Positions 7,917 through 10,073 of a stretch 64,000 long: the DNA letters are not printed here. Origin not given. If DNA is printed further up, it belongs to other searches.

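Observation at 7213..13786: Six-gene cassette of unknown function: NNMT-like methyltransferase, 618-aa helical protein, Arg-variant ParA-like P-loop protein, two unknowns and a membrane protein (recalled as the SCO2521-SCO2525 family set)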

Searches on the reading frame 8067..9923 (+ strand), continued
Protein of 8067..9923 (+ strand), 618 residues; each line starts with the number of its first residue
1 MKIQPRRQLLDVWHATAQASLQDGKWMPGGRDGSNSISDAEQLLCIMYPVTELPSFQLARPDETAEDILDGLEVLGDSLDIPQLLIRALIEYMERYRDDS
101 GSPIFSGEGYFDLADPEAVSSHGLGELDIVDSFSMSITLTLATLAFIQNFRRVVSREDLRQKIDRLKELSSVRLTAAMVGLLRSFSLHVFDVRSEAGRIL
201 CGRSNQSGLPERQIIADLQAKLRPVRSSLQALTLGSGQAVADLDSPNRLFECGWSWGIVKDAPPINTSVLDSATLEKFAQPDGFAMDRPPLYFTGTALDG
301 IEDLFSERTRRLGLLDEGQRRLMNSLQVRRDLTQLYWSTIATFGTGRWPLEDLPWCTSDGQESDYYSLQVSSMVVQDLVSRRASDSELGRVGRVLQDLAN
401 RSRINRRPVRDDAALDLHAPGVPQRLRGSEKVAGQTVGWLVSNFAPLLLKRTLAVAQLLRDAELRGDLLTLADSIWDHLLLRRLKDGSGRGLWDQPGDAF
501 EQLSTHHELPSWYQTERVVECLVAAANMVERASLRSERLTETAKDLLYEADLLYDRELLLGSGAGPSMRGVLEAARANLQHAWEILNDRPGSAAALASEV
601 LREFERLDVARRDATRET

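Call 70: fold_search(model_id=the predicted structure, library=pdb)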
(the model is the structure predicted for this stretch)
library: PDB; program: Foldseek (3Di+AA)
matches with E <= 10: 337; with E <= 0.001: 0
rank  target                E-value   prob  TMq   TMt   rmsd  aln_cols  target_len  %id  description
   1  3wkf                  1.2e-02  1.00  0.35  0.49  11.3       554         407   11  Crystal structure of cellobiose 2-epimerase (released 2013-12-25)
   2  3msv_B                1.2e-02  0.41  0.12  0.17  22.2       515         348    9  The hypoxic regulator of sterol synthesis Nro1 is a nuclear import adaptor (released 2011-04-20)
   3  9l8i_A                1.4e-02  1.00  0.35  0.49  11.4       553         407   11  Rhodothermus marines cellobiose 2-epimerase RmCE in complex with mannobiose (released 2025-07-23)
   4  5zig_D                2.3e-02  0.99  0.34  0.48  10.6       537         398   11  The Structure of cellobiose 2-epimerase from Spirochaeta thermophila DSM 6192 (released 2019-04-10)
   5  7tkv_B                3.7e-02  0.84  0.28  0.28  16.8       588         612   12  Crystal Structure of the Thioredox_DsbH Domain-Containing Uncharacterized Protein Bab1_2064 from Brucella abortus (released 2022-01-26)
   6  8cws_A                6.2e-02  0.23  0.13  0.15  25.0       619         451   11  Accurate computational design of genetically encoded 3D protein crystals (released 2023-11-01)
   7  3qtm_B                6.5e-02  0.20  0.10  0.15  20.7       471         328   12  Structure of S. pombe nuclear import adaptor Nro1 (Space group P21) (released 2011-09-21)
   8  6shm_A                6.8e-02  0.82  0.24  0.37  14.5       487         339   11  An inactive (D136A and D137A) variant of alpha-1,6-mannanase, GH76A of Salegentibacter sp. HEL1_6 in complex with alph (released 2020-09-09)
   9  3h7l_B                9.6e-02  0.91  0.32  0.33   9.7       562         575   10  CRYSTAL STRUCTURE OF ENDOGLUCANASE-RELATED PROTEIN FROM Vibrio parahaemolyticus (released 2009-05-12)
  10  1th1_A                1.3e-01  0.13  0.13  0.14  27.5       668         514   12  Beta-catenin in complex with a phosphorylated APC 20aa repeat fragment (released 2004-09-07)
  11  6y8f_A                1.5e-01  0.91  0.29  0.47   9.4       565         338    9  An inactive (D136N and D137N) variant of alpha-1,6-mannanase, GH76A of Salegentibacter sp. HEL1_6 in complex with alph (released 2021-03-31)
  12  8gel_A                1.9e-01  0.08  0.08  0.10  26.7       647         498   11  Cryo-EM structure of synthetic tetrameric building block sC4 (released 2024-03-13)
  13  8b21_A                2.0e-01  0.06  0.10  0.09  30.2       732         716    8  Time-resolved structure of K+-dependent Na+-PPase from Thermotoga maritima 0-60-seconds post reaction initiation with  (released 2024-01-17)
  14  8cwy_A                2.2e-01  0.13  0.13  0.16  24.9       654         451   10  Accurate computational design of genetically encoded 3D protein crystals (released 2023-11-01)
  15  8d4x_A                2.3e-01  0.07  0.11  0.05  27.1       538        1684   10  Structure of the human UBR5 HECT-type E3 ubiquitin ligase in a dimeric form (released 2023-04-19)
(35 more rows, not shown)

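Call 72: find_encoding_contigs(protein=P0151, flank=10000, max_places=3)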
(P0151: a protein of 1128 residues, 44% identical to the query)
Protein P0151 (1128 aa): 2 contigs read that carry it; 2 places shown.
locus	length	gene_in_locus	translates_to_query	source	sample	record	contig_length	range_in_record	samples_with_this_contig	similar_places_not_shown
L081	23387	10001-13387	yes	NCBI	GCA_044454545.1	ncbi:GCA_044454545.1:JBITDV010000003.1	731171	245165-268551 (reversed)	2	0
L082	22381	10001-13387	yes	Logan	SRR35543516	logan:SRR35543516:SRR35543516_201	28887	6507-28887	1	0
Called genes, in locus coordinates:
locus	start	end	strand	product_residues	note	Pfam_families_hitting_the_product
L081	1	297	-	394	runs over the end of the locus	PF05977:MFS_3, PF07690:MFS_1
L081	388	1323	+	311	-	PF00126:HTH_1, PF03466:LysR_substrate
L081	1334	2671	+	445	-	PF23500:DUF7133 (faint), PF22807:TrAA12, PF07995:GSDH (faint)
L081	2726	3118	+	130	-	PF19832:DUF6313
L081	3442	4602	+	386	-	PF21806:DUF6879 (weak)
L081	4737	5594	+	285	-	PF07719:TPR_2 (faint), PF13181:TPR_8 (faint), PF13374:TPR_10 (faint), PF08238:Sel1 (faint), PF00515:TPR_1 (faint), PF13431:TPR_17 (faint)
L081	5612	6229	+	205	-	PF01966:HD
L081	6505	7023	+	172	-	PF00652:Ricin_B_lectin, PF03498:CDtoxinA (faint), PF14200:RicinB_lectin_2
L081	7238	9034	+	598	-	PF13271:DUF4062, PF19965:VMAP-M2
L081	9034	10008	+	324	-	PF13191:AAA_16 (weak), PF07728:AAA_5 (weak)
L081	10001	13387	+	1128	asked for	PF28103:SCO2524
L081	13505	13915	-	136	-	PF03995:Inhibitor_I36 (weak)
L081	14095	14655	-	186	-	-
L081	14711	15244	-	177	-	PF04672:Methyltransf_19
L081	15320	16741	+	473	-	-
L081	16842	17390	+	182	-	-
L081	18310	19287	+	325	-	-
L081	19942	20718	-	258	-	-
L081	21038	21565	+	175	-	-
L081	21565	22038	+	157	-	PF00392:GntR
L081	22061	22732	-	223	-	PF00702:Hydrolase, PF13419:HAD_2, PF13242:Hydrolase_like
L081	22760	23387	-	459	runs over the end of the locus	PF01381:HTH_3 (faint), PF13560:HTH_31 (faint)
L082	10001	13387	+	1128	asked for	PF28103:SCO2524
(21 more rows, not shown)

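Call 73: find_encoding_contigs(protein=P0196, flank=10000, max_places=3)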
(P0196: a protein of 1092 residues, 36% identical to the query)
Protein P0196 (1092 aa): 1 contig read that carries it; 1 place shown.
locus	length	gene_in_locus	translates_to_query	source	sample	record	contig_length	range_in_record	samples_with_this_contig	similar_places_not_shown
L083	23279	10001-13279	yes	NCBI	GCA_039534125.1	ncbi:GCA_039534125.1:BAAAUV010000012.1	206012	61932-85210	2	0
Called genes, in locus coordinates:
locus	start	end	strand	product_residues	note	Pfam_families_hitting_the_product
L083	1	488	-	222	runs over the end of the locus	PF00072:Response_reg, PF08281:Sigma70_r4_2 (faint), PF00196:GerE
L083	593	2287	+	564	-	PF01590:GAF, PF13185:GAF_2, PF01590:GAF, PF13185:GAF_2, PF13492:GAF_3 (weak), PF07730:HisKA_3, PF02518:HATPase_c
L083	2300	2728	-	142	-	PF00582:Usp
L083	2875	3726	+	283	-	PF00582:Usp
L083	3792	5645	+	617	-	PF00150:Cellulase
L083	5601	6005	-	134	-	-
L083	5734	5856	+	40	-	-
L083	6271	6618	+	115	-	PF08281:Sigma70_r4_2 (weak), PF00196:GerE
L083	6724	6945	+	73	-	PF24315:DUF7489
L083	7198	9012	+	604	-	PF13365:Trypsin_2, PF19916:VMAP-M0, PF20028:VMAP-C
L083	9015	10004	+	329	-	PF07728:AAA_5 (weak)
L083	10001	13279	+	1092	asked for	PF28103:SCO2524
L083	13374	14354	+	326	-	PF23213: (faint), PF23212:DUF7064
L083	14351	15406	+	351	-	PF01636:APH, PF02958:EcKL, PF07914:DUF1679 (weak)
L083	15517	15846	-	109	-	-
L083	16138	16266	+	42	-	-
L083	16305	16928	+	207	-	PF00903:Glyoxalase (faint)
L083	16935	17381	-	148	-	-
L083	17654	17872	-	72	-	-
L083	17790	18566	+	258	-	PF04542:Sigma70_r2, PF08281:Sigma70_r4_2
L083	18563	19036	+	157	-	PF01740:STAS (weak), PF13466:STAS_2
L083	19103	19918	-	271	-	PF12146:Hydrolase_4 (faint), PF00561:Abhydrolase_1 (faint), PF12697:Abhydrolase_6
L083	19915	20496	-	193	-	PF13191:AAA_16, PF13604:AAA_30 (weak)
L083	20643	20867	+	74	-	-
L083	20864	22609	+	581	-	PF12902:Ferritin-like, PF09360:zf-CDGSH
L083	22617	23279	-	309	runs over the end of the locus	PF00487:FA_desaturase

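Call 80: search_dna_similar(query=window:8067-9920:+, collection=plasmids, mode=protein, max_rows=15)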
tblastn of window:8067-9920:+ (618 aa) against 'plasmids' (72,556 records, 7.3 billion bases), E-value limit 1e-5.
No match.

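Call 81: search_dna_similar(query=window:8067-9920:+, collection=phages, mode=protein, max_rows=10)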
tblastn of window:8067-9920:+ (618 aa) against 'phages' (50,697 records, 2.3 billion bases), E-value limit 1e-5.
No match.

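Call 83: search_protein_families(library=phrogs, proteins=[window:8067-9923:+], max_evalue=0.01)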
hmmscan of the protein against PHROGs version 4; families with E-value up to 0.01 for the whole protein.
window:8067-9923:+ (618 aa): 0 families

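Call 86: find_encoding_contigs(protein=P0255, flank=8000, max_places=2)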
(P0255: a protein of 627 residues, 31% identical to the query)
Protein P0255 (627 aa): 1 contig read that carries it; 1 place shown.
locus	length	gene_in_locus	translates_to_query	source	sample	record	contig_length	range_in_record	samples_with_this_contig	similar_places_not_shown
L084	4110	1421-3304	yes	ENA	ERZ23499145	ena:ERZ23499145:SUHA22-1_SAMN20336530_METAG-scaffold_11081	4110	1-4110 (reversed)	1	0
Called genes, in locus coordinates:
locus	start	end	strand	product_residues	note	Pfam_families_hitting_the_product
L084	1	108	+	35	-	?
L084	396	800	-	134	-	-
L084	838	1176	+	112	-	PF05275:CopB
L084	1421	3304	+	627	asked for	PF28103:SCO2524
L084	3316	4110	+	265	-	?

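Call 87: find_encoding_contigs(protein=P0262, flank=8000, max_places=2)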
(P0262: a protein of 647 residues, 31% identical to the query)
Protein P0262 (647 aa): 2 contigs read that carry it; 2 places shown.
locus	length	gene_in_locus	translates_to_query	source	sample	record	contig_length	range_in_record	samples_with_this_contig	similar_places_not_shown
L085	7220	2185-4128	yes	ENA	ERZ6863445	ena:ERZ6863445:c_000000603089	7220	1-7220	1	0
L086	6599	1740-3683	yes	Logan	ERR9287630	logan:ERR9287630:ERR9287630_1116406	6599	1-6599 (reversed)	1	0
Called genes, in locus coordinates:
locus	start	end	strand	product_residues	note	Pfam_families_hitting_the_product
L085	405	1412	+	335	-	PF21806:DUF6879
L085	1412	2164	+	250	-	PF01234:NNMT_PNMT_TEMT, PF13489:Methyltransf_23 (weak)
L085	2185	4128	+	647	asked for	PF28103:SCO2524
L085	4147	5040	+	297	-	PF01656:CbiA (weak), PF10609:ParA, PF13614:AAA_31 (weak)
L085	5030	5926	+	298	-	PF28097:SCO2522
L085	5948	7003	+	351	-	-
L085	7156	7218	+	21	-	?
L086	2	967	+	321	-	?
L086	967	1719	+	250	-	PF01234:NNMT_PNMT_TEMT, PF13489:Methyltransf_23 (weak)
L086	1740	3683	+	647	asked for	PF28103:SCO2524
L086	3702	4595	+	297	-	PF01656:CbiA (weak), PF10609:ParA, PF13614:AAA_31 (weak)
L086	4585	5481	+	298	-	PF28097:SCO2522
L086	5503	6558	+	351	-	-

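Call 90: find_encoding_contigs(protein=P0237, flank=8000, max_places=2)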
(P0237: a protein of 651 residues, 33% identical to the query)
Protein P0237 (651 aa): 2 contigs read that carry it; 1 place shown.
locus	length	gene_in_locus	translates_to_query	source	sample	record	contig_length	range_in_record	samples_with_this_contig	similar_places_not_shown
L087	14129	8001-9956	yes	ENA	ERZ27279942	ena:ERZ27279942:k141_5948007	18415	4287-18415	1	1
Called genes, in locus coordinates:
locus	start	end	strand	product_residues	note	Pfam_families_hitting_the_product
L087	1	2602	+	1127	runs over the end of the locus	PF13809:Tubulin_2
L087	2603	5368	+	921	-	-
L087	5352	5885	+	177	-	-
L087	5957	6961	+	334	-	PF02615:Ldh_2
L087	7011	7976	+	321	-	-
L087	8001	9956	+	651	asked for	PF28103:SCO2524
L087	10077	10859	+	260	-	-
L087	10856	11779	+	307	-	PF28097:SCO2522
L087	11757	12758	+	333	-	-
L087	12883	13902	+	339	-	PF01266:DAO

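Call 91: find_encoding_contigs(protein=P0244, flank=8000, max_places=2)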
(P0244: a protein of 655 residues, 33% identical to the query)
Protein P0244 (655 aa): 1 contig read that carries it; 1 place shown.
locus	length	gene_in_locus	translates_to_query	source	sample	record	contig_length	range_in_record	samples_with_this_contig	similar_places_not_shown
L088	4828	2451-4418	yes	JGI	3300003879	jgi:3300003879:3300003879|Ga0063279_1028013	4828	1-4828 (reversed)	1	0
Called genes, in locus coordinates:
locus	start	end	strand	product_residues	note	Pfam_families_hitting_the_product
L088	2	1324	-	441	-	?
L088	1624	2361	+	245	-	PF01234:NNMT_PNMT_TEMT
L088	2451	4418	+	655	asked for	PF28103:SCO2524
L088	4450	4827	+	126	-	?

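Call 94: list_cluster_members(proteins=[P0216, P0219, P0220, P0222, P0225, P0226, P0245, P0247, P0249, P0262])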
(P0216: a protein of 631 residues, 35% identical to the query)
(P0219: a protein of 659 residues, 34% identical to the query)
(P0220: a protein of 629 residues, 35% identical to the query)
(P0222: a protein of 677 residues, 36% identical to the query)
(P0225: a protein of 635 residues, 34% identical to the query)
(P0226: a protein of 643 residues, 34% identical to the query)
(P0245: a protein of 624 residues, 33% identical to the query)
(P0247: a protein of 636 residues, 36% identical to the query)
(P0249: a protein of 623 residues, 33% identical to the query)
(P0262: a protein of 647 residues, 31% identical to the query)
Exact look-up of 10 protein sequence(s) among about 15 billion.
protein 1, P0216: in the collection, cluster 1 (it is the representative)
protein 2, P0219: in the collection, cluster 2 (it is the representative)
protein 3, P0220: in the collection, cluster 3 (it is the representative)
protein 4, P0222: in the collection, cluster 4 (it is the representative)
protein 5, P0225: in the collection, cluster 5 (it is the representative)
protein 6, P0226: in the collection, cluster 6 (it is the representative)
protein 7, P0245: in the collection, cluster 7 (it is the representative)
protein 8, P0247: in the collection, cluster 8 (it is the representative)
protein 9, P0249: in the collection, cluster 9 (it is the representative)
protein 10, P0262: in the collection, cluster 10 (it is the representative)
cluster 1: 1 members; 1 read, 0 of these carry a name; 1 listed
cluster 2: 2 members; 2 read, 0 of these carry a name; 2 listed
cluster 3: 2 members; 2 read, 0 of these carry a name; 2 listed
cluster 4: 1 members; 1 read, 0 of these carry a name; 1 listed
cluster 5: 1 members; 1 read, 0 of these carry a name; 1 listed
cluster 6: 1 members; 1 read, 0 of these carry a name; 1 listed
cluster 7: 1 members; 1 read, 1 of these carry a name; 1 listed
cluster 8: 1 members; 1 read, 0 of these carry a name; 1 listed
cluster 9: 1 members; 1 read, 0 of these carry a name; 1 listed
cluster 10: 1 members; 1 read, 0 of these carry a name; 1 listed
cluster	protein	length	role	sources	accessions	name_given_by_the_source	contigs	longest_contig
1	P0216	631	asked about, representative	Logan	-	-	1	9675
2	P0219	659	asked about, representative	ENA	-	-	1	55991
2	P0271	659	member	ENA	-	-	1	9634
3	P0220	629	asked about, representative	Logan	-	-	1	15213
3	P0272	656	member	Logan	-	-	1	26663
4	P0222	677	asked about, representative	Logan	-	-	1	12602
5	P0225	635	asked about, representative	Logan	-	-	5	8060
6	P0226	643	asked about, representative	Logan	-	-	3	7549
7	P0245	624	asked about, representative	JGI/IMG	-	hypothetical protein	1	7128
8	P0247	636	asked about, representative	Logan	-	-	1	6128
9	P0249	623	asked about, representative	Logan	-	-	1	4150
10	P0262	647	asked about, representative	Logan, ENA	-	-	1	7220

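Call 95: find_encoding_contigs(protein=P0219, flank=10000, max_places=1)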
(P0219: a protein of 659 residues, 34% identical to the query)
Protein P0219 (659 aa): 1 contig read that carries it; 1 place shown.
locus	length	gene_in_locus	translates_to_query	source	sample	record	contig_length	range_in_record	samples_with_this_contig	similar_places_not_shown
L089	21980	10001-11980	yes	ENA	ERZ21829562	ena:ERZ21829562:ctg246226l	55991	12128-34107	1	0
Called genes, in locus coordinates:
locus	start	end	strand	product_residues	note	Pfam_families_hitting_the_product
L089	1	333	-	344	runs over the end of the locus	PF13518:HTH_28, PF13551:HTH_29, PF13565:HTH_32, PF13358:DDE_3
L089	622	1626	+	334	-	PF01435:Peptidase_M48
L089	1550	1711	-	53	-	-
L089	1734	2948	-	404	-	PF01548:DEDD_Tnp_IS110, PF02371:Transposase_20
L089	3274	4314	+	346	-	PF01548:DEDD_Tnp_IS110, PF02371:Transposase_20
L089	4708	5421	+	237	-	PF00665:rve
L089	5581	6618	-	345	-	PF00665:rve, PF13683:rve_3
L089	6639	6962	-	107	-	-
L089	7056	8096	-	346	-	PF01548:DEDD_Tnp_IS110, PF02371:Transposase_20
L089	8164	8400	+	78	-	-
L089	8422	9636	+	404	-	PF01548:DEDD_Tnp_IS110, PF02371:Transposase_20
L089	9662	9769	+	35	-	-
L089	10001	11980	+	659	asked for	PF28103:SCO2524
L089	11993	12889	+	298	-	PF01656:CbiA, PF10609:ParA, PF13614:AAA_31 (weak)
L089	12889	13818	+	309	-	PF28097:SCO2522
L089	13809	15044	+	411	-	-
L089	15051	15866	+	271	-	PF01234:NNMT_PNMT_TEMT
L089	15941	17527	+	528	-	-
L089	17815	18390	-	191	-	PF08388:GIIM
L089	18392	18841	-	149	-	PF00078:RVT_1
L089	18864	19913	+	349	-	-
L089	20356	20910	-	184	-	-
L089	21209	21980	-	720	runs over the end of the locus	PF04539:Sigma70_r3 (faint)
